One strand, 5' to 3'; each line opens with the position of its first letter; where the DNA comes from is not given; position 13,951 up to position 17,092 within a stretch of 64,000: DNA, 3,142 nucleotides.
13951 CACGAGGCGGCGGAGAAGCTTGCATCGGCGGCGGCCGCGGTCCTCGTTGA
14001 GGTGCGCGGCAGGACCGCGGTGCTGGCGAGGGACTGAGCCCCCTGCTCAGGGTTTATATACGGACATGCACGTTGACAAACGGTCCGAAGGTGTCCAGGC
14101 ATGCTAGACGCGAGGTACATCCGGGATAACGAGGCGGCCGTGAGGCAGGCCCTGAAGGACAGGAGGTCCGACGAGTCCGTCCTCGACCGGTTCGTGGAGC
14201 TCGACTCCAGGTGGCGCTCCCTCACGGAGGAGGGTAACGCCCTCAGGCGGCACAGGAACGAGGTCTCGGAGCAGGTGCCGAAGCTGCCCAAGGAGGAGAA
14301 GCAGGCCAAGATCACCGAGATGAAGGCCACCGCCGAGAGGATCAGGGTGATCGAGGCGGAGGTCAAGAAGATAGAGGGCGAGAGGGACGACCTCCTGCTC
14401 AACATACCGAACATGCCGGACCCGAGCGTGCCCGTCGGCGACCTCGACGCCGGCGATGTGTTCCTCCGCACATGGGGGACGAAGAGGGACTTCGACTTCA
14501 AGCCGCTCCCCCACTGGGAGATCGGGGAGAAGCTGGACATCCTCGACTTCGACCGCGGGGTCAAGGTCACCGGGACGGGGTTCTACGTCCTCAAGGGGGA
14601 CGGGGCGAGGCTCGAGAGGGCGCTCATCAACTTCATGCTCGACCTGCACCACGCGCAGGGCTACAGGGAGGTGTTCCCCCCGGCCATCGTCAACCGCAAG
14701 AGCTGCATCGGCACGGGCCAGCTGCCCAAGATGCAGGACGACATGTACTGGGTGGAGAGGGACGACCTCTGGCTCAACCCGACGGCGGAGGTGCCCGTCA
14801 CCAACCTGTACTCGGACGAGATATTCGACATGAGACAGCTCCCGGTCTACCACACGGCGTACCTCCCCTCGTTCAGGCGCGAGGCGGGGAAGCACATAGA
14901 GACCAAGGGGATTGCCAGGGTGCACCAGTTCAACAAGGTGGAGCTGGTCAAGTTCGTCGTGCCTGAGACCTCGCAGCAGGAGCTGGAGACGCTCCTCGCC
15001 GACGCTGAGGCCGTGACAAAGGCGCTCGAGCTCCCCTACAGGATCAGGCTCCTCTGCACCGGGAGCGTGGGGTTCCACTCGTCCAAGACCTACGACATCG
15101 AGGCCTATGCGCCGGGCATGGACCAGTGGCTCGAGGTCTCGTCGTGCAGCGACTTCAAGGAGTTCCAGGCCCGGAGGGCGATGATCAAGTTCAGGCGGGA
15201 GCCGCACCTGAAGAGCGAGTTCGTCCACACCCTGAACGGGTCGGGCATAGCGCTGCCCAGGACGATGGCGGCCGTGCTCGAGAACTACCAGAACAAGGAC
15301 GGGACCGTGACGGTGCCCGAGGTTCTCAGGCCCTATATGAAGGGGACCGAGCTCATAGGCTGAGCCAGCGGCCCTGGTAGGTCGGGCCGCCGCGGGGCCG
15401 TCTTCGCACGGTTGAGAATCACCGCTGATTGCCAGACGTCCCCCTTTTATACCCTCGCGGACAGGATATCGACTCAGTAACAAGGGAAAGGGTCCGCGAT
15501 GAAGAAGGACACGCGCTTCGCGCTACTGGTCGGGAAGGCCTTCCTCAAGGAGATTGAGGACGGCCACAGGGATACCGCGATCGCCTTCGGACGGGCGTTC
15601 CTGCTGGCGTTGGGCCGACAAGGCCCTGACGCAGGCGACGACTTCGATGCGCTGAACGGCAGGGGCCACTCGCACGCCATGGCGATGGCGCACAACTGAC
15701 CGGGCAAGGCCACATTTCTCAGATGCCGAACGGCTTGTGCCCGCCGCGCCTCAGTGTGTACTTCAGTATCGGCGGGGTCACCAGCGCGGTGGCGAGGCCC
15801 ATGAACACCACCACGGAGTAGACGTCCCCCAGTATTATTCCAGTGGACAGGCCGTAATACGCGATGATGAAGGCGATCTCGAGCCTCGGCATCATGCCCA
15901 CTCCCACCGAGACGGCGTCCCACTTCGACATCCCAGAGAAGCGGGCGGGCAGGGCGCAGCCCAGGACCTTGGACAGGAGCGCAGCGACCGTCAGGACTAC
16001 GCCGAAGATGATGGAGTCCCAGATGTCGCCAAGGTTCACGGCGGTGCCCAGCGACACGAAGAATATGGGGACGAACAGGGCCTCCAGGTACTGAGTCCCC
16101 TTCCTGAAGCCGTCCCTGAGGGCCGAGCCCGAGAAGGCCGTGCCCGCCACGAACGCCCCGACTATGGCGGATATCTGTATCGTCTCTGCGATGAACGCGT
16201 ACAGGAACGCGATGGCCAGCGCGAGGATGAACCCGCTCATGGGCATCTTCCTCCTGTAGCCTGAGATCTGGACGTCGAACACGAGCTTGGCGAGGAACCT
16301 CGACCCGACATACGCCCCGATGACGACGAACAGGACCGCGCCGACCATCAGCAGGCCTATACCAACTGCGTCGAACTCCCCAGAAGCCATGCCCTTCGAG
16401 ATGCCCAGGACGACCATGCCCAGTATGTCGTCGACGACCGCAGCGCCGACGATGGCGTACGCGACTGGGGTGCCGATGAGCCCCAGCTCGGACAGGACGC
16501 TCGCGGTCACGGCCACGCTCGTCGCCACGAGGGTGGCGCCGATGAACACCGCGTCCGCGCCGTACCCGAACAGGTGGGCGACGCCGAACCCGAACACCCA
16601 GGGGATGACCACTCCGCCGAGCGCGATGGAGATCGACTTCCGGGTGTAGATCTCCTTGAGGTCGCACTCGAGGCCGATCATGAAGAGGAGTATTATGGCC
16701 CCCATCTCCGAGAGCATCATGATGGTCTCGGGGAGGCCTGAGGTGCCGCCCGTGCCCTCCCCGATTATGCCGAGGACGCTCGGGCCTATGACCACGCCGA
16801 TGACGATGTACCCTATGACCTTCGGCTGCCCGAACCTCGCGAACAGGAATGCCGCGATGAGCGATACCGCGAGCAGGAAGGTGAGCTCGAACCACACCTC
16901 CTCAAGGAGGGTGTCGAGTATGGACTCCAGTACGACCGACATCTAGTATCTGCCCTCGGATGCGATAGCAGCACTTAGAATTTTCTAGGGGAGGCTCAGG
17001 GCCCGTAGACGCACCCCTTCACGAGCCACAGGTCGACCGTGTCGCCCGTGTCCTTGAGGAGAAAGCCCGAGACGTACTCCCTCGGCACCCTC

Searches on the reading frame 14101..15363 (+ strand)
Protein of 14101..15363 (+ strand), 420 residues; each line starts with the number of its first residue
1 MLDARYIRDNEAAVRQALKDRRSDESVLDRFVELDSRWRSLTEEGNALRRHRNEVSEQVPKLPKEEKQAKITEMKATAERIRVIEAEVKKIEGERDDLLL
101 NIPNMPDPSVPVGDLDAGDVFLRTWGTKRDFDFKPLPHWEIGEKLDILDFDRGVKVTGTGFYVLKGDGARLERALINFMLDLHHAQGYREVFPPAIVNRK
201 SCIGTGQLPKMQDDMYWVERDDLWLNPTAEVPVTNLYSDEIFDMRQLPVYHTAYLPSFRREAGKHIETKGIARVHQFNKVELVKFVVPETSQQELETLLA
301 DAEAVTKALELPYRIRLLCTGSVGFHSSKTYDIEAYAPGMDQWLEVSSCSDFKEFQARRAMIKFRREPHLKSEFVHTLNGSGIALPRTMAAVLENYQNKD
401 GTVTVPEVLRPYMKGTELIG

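Call 7: search_protein_families(library=pfam, proteins=[window:14101-15363:+], max_evalue=0.01)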
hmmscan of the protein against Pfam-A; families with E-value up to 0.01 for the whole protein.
window:14101-15363:+ (420 aa): 2 families
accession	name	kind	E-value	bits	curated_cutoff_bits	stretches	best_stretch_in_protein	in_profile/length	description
PF00587.30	tRNA-synt_2b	-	7.2e-33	114.6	29.3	1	216-396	1-179/179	tRNA synthetase class II core domain (G, H, P, S and T)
PF02403.27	Seryl_tRNA_N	-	9.3e-25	87.4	28.2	1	1-106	1-108/108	Seryl-tRNA synthetase N-terminal domain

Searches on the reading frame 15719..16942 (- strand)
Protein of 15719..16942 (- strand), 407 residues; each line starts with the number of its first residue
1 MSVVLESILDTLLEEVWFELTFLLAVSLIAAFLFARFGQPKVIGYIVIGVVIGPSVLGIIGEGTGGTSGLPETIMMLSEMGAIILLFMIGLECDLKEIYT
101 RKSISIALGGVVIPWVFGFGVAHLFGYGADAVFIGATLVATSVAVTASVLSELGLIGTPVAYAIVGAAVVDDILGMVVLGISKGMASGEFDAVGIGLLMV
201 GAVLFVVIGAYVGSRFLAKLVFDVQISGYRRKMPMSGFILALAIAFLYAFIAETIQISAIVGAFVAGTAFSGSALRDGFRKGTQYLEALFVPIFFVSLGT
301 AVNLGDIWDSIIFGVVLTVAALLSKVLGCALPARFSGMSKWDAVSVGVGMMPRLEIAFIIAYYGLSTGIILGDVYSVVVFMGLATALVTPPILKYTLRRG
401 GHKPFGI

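Call 7: search_protein_families(library=pfam, proteins=[window:15719-16942:-], max_evalue=0.01)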
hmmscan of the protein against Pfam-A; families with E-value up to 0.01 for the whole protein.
window:15719-16942:- (407 aa): 2 families
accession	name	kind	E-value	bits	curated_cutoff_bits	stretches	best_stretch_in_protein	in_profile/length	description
PF00999.27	Na_H_Exchanger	-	1.9e-56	192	26.2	1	25-397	2-373/375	Sodium/hydrogen exchanger, transmembrane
PF03812.18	KdgT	-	0.00012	22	25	1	257-397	161-303/305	2-keto-3-deoxygluconate permease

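Call 73: search_protein_families(library=ncbifam, proteins=[window:15719-16942:-], max_evalue=0.00001)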
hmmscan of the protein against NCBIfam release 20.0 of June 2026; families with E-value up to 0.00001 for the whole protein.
window:15719-16942:- (407 aa): 5 families
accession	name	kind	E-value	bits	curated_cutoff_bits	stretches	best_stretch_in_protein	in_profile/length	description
TIGR00932.1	2a37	subfamily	3.2e-45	154.8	238.3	1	26-303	3-275/275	monovalent cation:proton antiporter-2 (CPA2) family protein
NF045626.1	FeTrans_MagA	equivalog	1.3e-21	77.1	700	1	25-399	16-379/386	iron transporter MagA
NF002973.0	PRK03659.1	equivalog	3.3e-18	65.6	804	1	22-393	12-372/602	glutathione-regulated potassium-efflux system protein KefB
NF007950.1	PRK10669.1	equivalog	1.8e-15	56.8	700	1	28-393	19-383/547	YbaL family putative K(+) efflux transporter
NF002924.0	PRK03562.1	equivalog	7.1e-14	51.2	752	1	20-393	11-375/623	glutathione-regulated potassium-efflux system protein KefC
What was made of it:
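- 15719..16942 (-): Downstream co-directional CPA2 cation:proton antiporter, 53 bp after the giant gene; possible operon partner. Pfam Na_H_Exchanger and NCBIfam CPA2 (calls 7, 73).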
